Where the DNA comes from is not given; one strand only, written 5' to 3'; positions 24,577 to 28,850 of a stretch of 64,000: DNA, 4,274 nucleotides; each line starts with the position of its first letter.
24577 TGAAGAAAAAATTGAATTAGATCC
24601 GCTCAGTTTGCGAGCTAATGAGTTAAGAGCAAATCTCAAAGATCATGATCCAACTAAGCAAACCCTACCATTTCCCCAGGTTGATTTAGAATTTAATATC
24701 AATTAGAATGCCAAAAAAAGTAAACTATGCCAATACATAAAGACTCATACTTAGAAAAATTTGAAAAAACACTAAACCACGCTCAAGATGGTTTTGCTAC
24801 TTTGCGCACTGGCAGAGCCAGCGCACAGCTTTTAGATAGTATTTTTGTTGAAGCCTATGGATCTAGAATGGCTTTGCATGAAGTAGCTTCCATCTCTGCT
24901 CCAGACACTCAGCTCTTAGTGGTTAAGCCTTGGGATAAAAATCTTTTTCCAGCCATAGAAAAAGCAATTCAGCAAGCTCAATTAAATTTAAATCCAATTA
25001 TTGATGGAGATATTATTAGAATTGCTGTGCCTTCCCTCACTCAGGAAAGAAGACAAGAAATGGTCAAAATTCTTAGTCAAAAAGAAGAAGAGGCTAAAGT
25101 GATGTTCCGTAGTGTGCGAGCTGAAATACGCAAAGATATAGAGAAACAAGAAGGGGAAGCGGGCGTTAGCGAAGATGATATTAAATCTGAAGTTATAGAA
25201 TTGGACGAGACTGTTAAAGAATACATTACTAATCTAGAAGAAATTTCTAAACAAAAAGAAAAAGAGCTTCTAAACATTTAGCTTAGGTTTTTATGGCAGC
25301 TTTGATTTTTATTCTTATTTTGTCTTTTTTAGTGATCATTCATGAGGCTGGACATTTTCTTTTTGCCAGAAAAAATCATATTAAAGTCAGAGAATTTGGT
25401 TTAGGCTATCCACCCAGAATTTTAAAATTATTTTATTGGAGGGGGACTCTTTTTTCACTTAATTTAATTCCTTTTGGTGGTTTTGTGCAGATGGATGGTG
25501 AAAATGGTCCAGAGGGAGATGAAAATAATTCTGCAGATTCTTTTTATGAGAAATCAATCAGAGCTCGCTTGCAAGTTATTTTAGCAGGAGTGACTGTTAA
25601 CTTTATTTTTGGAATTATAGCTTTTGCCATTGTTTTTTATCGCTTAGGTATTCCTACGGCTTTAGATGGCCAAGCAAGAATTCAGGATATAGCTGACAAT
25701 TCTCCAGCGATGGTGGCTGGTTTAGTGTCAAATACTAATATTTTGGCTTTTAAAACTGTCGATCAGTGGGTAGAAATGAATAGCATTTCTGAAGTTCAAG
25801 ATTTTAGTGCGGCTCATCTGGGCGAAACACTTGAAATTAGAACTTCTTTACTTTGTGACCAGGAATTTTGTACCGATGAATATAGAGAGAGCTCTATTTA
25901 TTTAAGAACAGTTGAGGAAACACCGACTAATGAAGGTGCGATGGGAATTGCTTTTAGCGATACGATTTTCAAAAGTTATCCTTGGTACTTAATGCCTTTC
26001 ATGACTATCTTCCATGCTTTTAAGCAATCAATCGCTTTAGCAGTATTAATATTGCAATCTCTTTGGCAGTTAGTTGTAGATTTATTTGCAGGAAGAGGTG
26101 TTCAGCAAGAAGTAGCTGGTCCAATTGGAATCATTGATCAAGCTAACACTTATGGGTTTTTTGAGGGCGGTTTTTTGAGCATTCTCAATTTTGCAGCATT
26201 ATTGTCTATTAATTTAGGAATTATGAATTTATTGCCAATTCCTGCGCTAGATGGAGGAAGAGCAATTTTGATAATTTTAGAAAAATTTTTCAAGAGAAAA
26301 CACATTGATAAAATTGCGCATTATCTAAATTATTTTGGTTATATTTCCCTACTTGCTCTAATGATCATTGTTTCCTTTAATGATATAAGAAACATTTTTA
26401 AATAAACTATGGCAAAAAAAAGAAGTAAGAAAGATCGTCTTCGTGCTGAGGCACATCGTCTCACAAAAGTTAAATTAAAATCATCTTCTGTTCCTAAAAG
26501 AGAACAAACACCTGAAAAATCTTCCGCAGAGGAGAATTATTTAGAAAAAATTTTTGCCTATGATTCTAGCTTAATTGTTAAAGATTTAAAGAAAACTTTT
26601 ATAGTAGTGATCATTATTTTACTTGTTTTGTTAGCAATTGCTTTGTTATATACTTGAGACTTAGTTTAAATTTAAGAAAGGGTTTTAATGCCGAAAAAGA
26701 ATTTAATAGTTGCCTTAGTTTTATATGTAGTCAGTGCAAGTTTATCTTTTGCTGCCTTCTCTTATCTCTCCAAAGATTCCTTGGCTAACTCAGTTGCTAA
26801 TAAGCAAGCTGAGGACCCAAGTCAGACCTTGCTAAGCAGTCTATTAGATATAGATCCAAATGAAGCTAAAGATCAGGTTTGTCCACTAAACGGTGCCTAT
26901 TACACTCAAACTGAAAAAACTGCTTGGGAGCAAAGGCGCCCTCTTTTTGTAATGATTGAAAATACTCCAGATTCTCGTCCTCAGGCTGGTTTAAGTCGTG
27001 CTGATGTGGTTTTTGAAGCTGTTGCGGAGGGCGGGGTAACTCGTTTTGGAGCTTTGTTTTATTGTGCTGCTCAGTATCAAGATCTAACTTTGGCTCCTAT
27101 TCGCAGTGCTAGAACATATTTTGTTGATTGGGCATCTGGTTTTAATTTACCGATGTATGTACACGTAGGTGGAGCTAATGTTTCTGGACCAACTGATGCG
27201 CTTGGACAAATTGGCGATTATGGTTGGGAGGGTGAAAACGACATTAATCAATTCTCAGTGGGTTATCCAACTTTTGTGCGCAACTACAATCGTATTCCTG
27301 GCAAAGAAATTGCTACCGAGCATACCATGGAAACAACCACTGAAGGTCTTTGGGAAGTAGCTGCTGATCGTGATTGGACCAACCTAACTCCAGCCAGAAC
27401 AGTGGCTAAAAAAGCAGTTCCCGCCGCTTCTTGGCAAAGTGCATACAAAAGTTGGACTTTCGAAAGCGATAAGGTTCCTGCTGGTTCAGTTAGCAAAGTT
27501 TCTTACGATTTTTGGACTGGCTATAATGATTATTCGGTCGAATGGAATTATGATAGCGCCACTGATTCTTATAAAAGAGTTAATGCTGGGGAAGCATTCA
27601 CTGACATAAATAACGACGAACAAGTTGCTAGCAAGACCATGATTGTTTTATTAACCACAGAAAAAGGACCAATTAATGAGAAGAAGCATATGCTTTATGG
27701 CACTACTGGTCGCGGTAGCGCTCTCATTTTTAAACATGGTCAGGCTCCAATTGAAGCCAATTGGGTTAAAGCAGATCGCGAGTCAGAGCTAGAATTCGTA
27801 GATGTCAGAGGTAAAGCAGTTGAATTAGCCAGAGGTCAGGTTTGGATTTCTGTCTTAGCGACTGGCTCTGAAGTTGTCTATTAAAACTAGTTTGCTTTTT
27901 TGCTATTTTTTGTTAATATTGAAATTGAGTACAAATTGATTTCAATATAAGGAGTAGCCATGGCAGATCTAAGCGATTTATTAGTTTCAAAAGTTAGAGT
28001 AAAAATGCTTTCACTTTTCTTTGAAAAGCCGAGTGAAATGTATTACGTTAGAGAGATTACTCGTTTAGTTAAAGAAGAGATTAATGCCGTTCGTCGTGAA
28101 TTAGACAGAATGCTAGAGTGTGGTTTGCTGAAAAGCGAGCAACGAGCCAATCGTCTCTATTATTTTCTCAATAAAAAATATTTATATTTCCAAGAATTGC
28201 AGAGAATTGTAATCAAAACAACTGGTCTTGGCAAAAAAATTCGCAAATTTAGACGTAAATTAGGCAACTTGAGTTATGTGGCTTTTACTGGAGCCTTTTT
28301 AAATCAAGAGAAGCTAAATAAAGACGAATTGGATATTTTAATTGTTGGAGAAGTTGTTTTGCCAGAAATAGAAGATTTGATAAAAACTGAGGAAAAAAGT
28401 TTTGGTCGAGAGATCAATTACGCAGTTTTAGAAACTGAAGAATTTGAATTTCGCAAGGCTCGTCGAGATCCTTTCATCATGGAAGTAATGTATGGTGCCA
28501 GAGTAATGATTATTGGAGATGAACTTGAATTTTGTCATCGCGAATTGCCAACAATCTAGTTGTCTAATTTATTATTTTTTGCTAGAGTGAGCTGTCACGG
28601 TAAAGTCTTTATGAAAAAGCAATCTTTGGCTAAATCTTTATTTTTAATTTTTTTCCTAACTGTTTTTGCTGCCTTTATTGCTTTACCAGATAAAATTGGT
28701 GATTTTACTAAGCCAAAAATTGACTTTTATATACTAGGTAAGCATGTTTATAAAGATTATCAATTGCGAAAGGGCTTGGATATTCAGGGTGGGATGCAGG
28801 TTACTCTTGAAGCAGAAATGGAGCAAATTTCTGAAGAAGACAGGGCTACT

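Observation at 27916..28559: Perfect 10-bp palindrome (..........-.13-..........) directly upstream of a wHTH-nucleotidyltransferase fusion gene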

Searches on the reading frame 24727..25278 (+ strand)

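Call 66: search_protein_families(library=pfam, proteins=[window:24727-25278:+], max_evalue=0.00001)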
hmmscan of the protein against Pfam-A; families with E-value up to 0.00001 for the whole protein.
window:24727-25278:+ (184 aa): 1 family
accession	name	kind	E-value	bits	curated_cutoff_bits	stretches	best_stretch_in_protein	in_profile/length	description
PF01765.24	RRF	-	9.3e-52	175.6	29.7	1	21-182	3-164/164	Ribosome recycling factor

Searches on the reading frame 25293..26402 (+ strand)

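Call 44: search_protein_families(library=padloc, proteins=[window:25293-26402:+], max_evalue=0.01)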
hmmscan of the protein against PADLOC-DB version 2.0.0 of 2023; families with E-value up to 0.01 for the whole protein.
window:25293-26402:+ (370 aa): 0 families

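Call 66: search_protein_families(library=pfam, proteins=[window:25293-26402:+], max_evalue=0.00001)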
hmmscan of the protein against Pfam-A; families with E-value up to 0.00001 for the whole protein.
window:25293-26402:+ (370 aa): 1 family
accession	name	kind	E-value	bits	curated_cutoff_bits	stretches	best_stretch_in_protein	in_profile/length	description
PF02163.28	Peptidase_M50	-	3.7e-53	180.5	27.2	1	6-356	2-221/221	Peptidase family M50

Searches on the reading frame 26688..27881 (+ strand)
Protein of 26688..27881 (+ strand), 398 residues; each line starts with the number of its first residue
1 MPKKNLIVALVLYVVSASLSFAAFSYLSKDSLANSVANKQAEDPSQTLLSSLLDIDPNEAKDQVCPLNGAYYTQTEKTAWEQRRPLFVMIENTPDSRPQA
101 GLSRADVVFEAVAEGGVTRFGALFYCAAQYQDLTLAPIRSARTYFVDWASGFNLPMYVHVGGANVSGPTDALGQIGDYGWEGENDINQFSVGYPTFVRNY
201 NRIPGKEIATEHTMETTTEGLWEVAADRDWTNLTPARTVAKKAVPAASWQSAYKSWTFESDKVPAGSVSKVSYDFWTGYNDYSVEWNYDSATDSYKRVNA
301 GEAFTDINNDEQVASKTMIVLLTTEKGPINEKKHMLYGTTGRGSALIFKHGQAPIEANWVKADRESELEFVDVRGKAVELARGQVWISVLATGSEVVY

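Call 44: search_protein_families(library=padloc, proteins=[window:26688-27881:+], max_evalue=0.01)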
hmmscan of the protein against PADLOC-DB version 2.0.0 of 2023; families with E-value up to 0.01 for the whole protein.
window:26688-27881:+ (398 aa): 0 families

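Call 66: search_protein_families(library=pfam, proteins=[window:26688-27881:+], max_evalue=0.00001)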
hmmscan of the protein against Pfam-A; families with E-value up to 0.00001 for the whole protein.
window:26688-27881:+ (398 aa): 2 families
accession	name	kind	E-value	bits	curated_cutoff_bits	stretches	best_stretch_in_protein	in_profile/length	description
PF11258.13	DUF3048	-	4.6e-29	101.9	25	1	79-229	10-146/148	Protein of unknown function (DUF3048) N-terminal domain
PF17479.7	DUF3048_C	-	8.6e-19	68.4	25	1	279-387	5-114/114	Protein of unknown function (DUF3048) C-terminal domain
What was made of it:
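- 26688..27884 (+): Upstream gene, DUF3048 family secreted or membrane protein; conserved upstream neighbour. Pfam PF11258 (4.6e-29) and PF17479 (8.6e-19), call 66.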

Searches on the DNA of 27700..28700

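Call 40: search_rna_families(source=window, start=27700, end=28700, threshold=evalue, max_evalue=1)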
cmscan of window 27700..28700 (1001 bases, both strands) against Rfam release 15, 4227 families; matches with E-value up to 1: 0.
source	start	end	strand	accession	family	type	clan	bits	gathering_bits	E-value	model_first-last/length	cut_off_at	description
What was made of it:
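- On Known RNA families (Rfam): No match at E <= 1 (call 40).
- There is no Rfam match (call 40).
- Tried and rejected: There is no Rfam hit (call 40).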
